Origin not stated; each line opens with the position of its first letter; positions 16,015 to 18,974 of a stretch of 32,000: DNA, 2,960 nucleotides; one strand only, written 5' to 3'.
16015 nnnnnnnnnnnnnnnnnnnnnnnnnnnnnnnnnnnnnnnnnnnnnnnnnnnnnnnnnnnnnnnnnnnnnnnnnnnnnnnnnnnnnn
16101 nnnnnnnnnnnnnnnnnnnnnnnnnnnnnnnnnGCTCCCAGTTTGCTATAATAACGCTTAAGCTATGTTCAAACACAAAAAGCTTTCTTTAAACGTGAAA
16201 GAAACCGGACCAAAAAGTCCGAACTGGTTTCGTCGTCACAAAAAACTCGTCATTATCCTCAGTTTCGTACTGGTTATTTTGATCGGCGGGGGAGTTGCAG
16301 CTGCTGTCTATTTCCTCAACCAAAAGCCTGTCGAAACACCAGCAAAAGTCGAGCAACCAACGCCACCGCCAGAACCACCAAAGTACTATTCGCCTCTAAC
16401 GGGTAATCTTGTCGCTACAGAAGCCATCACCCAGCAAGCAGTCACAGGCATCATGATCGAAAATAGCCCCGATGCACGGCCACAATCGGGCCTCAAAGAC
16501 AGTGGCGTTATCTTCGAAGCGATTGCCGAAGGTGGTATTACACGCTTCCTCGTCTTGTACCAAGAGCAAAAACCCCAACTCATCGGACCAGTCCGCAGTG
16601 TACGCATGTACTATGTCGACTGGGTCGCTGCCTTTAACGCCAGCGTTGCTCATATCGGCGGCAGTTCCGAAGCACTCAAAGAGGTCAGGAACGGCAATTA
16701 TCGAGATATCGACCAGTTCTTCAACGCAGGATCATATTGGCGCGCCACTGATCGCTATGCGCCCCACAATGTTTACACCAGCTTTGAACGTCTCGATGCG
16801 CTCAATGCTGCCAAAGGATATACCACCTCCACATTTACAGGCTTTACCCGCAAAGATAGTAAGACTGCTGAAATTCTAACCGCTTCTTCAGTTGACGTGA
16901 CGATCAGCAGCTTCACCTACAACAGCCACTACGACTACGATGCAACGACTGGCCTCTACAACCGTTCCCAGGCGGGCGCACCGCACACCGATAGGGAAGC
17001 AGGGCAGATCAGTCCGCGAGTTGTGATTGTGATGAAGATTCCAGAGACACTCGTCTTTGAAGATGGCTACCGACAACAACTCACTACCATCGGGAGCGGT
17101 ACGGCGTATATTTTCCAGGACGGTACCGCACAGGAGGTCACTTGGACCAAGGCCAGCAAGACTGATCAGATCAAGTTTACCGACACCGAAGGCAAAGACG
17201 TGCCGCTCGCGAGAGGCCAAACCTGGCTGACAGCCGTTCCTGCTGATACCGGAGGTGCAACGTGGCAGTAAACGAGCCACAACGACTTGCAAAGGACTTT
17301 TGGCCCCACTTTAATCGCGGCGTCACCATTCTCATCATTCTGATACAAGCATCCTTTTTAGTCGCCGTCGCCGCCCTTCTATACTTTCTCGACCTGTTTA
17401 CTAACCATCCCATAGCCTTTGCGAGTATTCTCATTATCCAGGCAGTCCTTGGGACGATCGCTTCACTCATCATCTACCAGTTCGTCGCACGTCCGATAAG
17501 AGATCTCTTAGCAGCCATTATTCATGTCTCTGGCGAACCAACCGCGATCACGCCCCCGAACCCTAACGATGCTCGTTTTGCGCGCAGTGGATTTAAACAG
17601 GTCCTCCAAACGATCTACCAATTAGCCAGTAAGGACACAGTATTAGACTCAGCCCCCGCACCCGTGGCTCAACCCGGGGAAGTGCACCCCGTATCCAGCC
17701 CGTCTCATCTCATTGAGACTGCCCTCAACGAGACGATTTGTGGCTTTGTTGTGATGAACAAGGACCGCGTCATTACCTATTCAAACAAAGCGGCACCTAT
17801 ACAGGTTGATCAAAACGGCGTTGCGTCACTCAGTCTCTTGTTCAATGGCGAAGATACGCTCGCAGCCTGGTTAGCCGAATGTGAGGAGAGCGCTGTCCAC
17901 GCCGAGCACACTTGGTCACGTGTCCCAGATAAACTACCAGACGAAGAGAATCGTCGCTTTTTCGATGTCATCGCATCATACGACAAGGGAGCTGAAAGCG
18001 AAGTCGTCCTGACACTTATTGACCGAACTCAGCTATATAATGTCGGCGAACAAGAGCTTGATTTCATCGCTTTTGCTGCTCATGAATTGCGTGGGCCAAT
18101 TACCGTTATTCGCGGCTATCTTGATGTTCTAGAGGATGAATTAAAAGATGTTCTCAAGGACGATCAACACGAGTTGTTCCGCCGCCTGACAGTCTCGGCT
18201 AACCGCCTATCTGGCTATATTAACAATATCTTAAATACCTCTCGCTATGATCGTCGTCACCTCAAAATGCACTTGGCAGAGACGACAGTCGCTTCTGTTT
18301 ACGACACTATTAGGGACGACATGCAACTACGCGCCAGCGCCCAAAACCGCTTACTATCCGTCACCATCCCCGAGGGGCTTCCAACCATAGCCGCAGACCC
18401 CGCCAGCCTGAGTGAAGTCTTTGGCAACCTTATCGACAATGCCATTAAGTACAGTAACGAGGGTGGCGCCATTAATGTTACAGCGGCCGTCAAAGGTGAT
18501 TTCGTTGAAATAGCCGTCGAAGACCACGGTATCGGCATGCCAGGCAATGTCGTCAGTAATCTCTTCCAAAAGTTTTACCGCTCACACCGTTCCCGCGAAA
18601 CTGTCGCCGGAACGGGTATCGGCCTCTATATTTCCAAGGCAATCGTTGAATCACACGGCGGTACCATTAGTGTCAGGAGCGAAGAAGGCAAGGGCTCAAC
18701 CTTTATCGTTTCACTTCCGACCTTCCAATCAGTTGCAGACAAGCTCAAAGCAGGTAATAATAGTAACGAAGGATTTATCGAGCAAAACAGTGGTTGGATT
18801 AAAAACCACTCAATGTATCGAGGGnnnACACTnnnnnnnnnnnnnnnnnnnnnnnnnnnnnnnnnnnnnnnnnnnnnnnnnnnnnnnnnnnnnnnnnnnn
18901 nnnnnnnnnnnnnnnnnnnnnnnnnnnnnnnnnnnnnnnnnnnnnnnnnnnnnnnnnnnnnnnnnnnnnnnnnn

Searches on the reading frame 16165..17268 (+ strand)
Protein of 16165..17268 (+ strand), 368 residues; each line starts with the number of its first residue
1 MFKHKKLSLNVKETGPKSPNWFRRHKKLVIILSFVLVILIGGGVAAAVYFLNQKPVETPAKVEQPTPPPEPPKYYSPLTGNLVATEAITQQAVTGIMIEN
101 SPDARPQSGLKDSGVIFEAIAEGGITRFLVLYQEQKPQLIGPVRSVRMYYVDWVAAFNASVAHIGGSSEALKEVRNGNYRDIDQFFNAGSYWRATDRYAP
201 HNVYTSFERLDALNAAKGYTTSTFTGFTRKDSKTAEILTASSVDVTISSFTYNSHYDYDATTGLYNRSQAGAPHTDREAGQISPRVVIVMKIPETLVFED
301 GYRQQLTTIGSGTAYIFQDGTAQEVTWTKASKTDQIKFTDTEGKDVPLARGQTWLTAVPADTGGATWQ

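Call 10: search_protein_families(library=pfam, proteins=[window:16165-17268:+], max_evalue=0.001)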
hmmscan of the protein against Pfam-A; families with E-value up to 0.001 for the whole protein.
window:16165-17268:+ (368 aa): 2 families
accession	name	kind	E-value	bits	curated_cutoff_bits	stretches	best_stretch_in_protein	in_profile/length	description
PF11258.13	DUF3048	-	1.2e-42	146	25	1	78-219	1-147/148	Protein of unknown function (DUF3048) N-terminal domain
PF17479.7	DUF3048_C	-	9.9e-27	94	25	1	246-354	4-113/114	Protein of unknown function (DUF3048) C-terminal domain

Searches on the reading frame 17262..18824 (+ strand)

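Call 10: search_protein_families(library=pfam, proteins=[window:17262-18824:+], max_evalue=0.001)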
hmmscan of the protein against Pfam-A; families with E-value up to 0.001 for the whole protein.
window:17262-18824:+ (521 aa): 4 families
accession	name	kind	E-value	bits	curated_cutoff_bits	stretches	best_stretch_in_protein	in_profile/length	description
PF02518.31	HATPase_c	-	2.3e-30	105.7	26.4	1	379-487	2-109/111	Histidine kinase-, DNA gyrase B-, and HSP90-like ATPase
PF00512.31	HisKA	-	1e-14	54.8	26.9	1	266-330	3-64/66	His Kinase A (phospho-acceptor) domain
PF14501.12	HATPase_c_5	-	0.00014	22.1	22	1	382-477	5-94/102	GHKL domain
PF13581.12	HATPase_c_2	-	0.00052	20.5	27.4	0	391-478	40-120/127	Histidine kinase-like ATPase domain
